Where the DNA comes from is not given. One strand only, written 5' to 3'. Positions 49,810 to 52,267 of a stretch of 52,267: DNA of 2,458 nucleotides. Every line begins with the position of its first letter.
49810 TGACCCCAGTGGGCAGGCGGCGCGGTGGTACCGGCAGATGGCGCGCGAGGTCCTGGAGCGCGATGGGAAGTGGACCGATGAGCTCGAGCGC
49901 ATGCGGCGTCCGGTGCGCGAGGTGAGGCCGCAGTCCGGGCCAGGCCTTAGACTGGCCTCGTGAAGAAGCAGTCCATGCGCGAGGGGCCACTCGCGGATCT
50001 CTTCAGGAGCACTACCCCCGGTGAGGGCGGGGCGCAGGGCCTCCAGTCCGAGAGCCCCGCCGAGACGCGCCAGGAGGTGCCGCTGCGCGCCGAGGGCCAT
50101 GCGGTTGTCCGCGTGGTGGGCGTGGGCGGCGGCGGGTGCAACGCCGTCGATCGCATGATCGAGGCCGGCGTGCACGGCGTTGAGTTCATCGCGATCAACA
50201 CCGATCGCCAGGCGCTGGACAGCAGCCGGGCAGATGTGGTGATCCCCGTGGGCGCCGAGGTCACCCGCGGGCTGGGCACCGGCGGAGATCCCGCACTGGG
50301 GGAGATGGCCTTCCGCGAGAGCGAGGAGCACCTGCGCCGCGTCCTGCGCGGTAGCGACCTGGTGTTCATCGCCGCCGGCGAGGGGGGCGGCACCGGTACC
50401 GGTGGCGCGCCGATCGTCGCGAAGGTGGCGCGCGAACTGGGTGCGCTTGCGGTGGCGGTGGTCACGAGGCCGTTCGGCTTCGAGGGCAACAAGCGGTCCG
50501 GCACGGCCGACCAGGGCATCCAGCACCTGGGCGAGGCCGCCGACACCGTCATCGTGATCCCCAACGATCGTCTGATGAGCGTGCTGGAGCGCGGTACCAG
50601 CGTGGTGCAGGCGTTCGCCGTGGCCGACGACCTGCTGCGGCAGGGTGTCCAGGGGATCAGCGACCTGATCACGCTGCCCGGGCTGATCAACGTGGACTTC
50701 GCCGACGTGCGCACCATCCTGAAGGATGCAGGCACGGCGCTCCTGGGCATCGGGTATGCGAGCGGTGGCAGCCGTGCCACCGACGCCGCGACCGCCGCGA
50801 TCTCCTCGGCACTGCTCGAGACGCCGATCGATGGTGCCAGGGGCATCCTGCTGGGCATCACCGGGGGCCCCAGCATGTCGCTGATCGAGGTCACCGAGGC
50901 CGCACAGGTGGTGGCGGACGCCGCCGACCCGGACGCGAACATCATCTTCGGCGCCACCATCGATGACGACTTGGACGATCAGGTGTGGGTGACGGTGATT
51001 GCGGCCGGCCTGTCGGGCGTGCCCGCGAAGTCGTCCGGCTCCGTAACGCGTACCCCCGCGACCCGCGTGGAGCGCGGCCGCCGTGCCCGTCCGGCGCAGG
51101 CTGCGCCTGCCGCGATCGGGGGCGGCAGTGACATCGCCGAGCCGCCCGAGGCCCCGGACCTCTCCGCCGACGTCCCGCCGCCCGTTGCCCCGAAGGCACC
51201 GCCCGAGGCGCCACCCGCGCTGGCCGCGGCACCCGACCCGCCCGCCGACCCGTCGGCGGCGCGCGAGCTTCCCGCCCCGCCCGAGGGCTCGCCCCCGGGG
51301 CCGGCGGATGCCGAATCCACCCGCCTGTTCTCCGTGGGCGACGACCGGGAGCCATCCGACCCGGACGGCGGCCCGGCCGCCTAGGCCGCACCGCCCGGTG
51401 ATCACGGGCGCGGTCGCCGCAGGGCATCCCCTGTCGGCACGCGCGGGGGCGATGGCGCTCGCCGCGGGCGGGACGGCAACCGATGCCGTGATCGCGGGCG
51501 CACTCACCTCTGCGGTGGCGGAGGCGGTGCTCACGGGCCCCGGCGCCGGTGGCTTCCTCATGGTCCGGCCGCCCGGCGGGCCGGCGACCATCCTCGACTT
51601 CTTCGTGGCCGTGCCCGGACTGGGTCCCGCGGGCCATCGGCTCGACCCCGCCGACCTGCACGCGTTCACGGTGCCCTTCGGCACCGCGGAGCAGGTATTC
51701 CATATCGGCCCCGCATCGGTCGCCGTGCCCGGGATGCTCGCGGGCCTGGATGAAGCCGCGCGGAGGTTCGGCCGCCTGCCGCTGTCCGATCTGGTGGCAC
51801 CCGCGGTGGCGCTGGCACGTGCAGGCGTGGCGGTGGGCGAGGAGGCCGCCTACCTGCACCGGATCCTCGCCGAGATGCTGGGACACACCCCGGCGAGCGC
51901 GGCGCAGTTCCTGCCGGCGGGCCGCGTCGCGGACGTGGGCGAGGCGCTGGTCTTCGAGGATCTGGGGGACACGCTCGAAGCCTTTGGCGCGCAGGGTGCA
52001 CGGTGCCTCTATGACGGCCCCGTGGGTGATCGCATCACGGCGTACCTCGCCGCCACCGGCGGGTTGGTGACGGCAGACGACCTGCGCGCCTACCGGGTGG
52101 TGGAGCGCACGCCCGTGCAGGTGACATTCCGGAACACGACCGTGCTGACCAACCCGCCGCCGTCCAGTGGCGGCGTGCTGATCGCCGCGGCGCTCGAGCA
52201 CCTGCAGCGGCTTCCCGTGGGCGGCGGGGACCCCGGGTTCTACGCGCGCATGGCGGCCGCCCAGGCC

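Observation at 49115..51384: Orphan ParA-like ATPase translationally coupled to an ftsZ outside any dcw context: candidate Z-ring positioning module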

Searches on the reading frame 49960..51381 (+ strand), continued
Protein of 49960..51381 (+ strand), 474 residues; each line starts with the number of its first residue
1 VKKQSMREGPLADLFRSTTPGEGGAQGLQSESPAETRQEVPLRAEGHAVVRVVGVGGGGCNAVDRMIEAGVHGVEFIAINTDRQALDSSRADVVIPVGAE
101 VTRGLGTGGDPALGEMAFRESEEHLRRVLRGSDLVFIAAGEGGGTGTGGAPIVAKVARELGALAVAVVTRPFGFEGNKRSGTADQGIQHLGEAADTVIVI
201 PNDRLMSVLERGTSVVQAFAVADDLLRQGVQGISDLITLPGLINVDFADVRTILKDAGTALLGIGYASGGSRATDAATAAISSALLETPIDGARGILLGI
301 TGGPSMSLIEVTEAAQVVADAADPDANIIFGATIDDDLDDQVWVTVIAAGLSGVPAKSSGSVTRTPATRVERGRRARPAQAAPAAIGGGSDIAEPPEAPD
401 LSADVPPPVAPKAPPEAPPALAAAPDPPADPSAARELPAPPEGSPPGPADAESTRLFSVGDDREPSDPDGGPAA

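Call 49: find_encoding_contigs(protein=P0146, flank=10000, max_places=3)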
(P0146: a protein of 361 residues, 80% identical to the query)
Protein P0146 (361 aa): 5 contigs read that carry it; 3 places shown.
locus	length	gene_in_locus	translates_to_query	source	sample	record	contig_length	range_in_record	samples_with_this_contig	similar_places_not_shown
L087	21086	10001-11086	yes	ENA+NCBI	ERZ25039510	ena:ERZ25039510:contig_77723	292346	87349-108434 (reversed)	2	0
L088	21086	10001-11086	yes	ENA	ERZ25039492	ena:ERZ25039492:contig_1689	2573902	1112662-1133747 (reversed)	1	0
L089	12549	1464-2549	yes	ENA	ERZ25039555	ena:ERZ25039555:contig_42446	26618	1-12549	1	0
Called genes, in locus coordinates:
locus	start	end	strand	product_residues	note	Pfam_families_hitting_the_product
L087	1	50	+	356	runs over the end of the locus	PF08245:Mur_ligase_M, PF02875:Mur_ligase_C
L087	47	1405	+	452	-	PF08245:Mur_ligase_M, PF02875:Mur_ligase_C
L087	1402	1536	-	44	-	-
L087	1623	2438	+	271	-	PF00953:Glycos_transf_4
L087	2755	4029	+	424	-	PF08245:Mur_ligase_M, PF02875:Mur_ligase_C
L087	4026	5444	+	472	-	PF01098:FTSW_RODA_SPOVE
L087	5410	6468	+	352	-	PF03033:Glyco_transf_28, PF13579:Glyco_trans_4_4 (weak), PF04101:Glyco_tran_28_C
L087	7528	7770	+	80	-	-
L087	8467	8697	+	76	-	PF02873:MurB_C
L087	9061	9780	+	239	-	-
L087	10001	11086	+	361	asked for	PF00091:Tubulin, PF12327:FtsZ_C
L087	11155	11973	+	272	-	PF01571:GCV_T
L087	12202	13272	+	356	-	PF01597:GCV_H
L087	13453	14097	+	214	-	PF02347:GDC-P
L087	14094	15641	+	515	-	PF02347:GDC-P, PF21478:GcvP2_C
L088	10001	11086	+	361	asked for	PF00091:Tubulin, PF12327:FtsZ_C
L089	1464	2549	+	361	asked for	PF00091:Tubulin, PF12327:FtsZ_C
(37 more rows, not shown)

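Call 61: search_protein_families(library=pfam, proteins=[L001:12930-13232:+, L006:13218-13529:+, L012:12993-13469:+], max_evalue=1)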
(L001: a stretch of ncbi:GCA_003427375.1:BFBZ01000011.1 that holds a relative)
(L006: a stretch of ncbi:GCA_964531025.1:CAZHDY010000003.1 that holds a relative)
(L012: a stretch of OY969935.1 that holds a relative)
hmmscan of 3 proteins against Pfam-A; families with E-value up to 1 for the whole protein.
L001:12930-13232:+ (101 aa): 0 families

L006:13218-13529:+ (104 aa): 0 families

L012:12993-13469:+ (159 aa): 0 families

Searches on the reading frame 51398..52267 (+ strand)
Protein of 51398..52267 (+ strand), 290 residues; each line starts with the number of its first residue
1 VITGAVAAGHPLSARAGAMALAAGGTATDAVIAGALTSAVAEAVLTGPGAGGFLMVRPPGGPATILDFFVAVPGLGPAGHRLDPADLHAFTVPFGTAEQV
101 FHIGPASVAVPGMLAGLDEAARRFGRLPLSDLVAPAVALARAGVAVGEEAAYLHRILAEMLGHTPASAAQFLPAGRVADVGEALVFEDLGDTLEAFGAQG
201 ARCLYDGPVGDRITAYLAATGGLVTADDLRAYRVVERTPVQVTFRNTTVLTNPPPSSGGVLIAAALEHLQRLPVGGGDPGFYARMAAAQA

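Call 6: search_protein_families(library=ncbifam, proteins=[window:51398-52267:+])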
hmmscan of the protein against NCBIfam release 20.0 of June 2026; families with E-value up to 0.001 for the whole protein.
window:51398-52267:+ (290 aa): 2 families
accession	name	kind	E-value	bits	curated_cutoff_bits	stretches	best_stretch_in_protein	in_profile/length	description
TIGR00066.1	g_glut_trans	equivalog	7.8e-49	166.5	357.85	1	6-270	3-262/518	gamma-glutamyltransferase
NF007187.0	PRK09615.1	equivalog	1.2e-36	126.1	990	1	4-270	50-309/581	gamma-glutamyltransferase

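Call 8: search_protein_families(library=pfam, proteins=[window:51398-52267:+])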
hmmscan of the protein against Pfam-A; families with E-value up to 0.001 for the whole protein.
window:51398-52267:+ (290 aa): 1 family
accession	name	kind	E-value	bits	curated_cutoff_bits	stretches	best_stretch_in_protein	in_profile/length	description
PF01019.26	G_glu_transpept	-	2.4e-55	188.8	27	1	20-273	3-246/512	Gamma-glutamyltranspeptidase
